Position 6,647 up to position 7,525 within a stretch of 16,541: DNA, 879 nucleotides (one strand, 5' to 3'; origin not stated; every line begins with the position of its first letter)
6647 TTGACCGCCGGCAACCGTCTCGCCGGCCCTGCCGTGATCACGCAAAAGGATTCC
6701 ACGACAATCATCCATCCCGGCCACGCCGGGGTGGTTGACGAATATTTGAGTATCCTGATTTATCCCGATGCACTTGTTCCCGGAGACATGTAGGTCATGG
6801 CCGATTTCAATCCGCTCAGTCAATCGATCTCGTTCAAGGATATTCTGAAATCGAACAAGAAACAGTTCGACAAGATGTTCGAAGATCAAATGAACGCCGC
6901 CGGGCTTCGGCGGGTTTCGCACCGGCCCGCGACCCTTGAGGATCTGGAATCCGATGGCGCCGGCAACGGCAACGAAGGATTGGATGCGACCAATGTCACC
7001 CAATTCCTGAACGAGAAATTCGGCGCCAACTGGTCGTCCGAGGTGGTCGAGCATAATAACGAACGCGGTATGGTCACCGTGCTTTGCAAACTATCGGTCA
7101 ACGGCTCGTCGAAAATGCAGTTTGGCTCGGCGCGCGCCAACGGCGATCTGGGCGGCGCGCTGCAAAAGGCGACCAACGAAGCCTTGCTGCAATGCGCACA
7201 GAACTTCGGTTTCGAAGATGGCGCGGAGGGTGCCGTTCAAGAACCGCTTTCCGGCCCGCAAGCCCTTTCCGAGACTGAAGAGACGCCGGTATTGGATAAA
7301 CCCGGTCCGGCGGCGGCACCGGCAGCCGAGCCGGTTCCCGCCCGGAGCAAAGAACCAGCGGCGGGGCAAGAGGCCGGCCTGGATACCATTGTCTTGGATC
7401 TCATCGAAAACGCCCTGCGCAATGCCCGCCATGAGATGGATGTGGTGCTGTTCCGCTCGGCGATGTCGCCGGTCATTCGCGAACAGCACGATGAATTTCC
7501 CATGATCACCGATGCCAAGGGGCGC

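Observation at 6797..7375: Rad52/Sak-like single-strand-annealing domain fused in-frame to the N-terminus of hydantoinase subunit B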

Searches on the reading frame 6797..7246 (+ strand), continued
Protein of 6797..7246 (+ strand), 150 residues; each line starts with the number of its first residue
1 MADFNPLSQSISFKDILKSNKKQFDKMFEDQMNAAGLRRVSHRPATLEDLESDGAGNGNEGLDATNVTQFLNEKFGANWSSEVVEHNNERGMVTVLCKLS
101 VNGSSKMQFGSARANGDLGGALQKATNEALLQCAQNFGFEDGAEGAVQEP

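Call 58: fold_search(model_id=the predicted structure, library=viral)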
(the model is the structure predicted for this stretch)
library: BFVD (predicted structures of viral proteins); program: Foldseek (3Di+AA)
matches with E <= 10: 1774; with E <= 0.001: 11
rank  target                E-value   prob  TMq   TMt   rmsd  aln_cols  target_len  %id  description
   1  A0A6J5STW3            1.1e-05  1.00  0.40  0.29   7.0       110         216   28  DNA repair protein Rad52/59/22 [uncultured Caudovirales phage]
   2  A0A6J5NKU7            3.6e-05  1.00  0.41  0.25   8.8       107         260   24  Uncharacterized protein [uncultured Caudovirales phage]
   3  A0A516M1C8            1.2e-04  1.00  0.36  0.32   6.7        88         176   17  (no name in the UniProt tables at hand)
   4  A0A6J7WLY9            3.2e-04  1.00  0.38  0.27  10.6       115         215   20  Uncharacterized protein [uncultured Caudovirales phage]
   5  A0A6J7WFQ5            3.4e-04  1.00  0.38  0.27   4.5        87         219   21  Uncharacterized protein [uncultured Caudovirales phage]
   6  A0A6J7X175            3.8e-04  1.00  0.36  0.25   3.7        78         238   28  DNA repair protein Rad52/59/22 [uncultured Caudovirales phage]
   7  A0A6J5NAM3            5.2e-04  1.00  0.33  0.21  11.9       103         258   16  Uncharacterized protein [uncultured Caudovirales phage]
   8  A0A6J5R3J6            5.5e-04  1.00  0.35  0.26   7.5       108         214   21  Uncharacterized protein [uncultured Caudovirales phage]
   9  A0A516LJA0            7.1e-04  1.00  0.36  0.25   7.4        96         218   19  (no name in the UniProt tables at hand)
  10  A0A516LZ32            7.1e-04  1.00  0.36  0.28   3.6        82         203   18  (no name in the UniProt tables at hand)
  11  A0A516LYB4            9.1e-04  1.00  0.41  0.27   6.6        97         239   16  (no name in the UniProt tables at hand)
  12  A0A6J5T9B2            1.2e-03  1.00  0.40  0.26   3.0        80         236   19  Uncharacterized protein [uncultured Caudovirales phage]
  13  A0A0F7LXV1            1.9e-03  0.99  0.32  0.07  10.8       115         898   18  (no name in the UniProt tables at hand)
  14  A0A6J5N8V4            2.2e-03  1.00  0.37  0.30   8.2       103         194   13  Uncharacterized protein [uncultured Caudovirales phage]
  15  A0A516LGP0            2.2e-03  1.00  0.31  0.22  11.1       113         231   10  (no name in the UniProt tables at hand)
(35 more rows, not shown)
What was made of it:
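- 6983..7216 (+): Rad52-family core (aa 63-140): helix 64-75, strands 79-89, 92-101 and 104-113, bridging helix 118-141. Phage Rad52/59/22 is the top viral hit (call 58).
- The BFVD top hit is phage Rad52/59/22 at E 1e-5 (call 58).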

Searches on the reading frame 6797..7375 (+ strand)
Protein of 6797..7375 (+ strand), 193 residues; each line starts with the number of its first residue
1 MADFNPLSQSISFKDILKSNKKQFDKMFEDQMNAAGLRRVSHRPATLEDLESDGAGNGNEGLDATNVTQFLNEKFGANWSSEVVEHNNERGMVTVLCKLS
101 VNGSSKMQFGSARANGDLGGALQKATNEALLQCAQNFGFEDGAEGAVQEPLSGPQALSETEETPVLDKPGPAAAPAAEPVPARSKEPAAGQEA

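Call 5: search_protein_families(library=pfam, proteins=[window:6797-7375:+], max_evalue=1)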
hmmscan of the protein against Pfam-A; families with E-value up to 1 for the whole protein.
window:6797-7375:+ (193 aa): 2 families
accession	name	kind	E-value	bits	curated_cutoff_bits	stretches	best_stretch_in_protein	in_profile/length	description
PF04098.21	Rad52_Rad22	-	0.0028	18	20.3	1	60-138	30-127/153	Rad52/22 family double-strand break repair protein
PF04200.17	Lipoprotein_17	-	0.099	13.4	22.4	1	63-105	31-72/84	Lipoprotein associated domain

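Call 6: search_protein_families(library=phrogs, proteins=[window:6797-7375:+], max_evalue=10)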
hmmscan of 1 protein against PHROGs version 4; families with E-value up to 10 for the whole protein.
window:6797-7375:+ (193 aa): 4 families
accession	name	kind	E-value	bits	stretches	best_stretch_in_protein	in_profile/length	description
phrog_37405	-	unknown function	0.0001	23.2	1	54-139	48-146/221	-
phrog_1097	-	DNA, RNA and nucleotide metabolism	0.036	14.9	1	63-138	40-113/251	Erf-like ssDNA annealing protein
phrog_14984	-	unknown function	0.094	13.5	1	20-85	9-72/143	-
phrog_952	-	lysis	0.15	13.1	1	110-135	14-38/62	Rz-like spanin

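Call 8: find_homologous_proteins(query=window:6797-7375:+, max_evalue=0.01)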
Query window:6797-7375:+ (193 aa): 48 proteins with E <= 0.01 among 627 candidates.
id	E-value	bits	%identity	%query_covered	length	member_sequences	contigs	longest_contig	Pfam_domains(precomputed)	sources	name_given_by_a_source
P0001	1.8e-118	411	99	100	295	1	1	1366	PF02538.20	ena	-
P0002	4.3e-71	257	97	63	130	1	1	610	-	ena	-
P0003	3.2e-44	169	56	78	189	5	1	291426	-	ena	-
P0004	1.3e-42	164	53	81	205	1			-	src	-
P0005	2.2e-42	163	48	99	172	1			-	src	-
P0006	5.5e-42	162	59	72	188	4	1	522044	-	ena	-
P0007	1.0e-41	161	51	90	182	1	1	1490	-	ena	-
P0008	1.6e-41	161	51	93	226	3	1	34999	-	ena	-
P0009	6.3e-41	159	55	78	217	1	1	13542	-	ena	-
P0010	2.4e-40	157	57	72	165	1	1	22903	-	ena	-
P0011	3.0e-40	156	58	72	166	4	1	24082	-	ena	-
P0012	3.9e-40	156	57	71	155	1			-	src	-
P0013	5.3e-40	156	53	78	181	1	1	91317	-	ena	-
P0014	7.0e-40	155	53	80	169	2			-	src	-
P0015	1.4e-39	154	51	81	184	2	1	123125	-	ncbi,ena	-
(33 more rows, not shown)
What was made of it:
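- Many database entries are 'standalone' proteins of 150-230 aa (call 8).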

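Call 11: find_encoding_contigs(protein=P0006, flank=8000, max_places=3)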
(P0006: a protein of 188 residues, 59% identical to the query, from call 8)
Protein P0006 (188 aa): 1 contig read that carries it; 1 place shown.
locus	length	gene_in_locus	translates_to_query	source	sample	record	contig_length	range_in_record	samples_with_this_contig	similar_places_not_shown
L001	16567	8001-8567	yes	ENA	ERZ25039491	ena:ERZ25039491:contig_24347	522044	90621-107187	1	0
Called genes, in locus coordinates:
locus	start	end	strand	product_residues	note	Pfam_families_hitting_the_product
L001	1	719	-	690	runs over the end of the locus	PF05378:Hydant_A_N, PF01968:Hydantoinase_A, PF19278:Hydant_A_C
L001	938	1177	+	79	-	-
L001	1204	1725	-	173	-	-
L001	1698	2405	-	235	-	PF00857:Isochorismatase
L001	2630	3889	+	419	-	PF01522:Polysacc_deac_1, PF10096:DUF2334 (weak)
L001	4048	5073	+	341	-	PF02492:cobW, PF07683:CobW_C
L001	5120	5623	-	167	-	-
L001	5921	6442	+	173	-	PF05378:Hydant_A_N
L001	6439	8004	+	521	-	PF01968:Hydantoinase_A, PF19278:Hydant_A_C (weak)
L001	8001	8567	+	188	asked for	-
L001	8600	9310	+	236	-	PF02538:Hydantoinase_B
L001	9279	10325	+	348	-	PF02538:Hydantoinase_B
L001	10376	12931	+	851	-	PF01145:Band_7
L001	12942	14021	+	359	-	PF00005:ABC_tran, PF13304:AAA_21 (faint)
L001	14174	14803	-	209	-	PF03734:YkuD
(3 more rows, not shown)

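Call 77: search_protein_families(library=padloc, proteins=[window:6797-7375:+], max_evalue=0.01)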
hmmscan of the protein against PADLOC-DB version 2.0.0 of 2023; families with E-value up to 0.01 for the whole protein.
window:6797-7375:+ (193 aa): 0 families
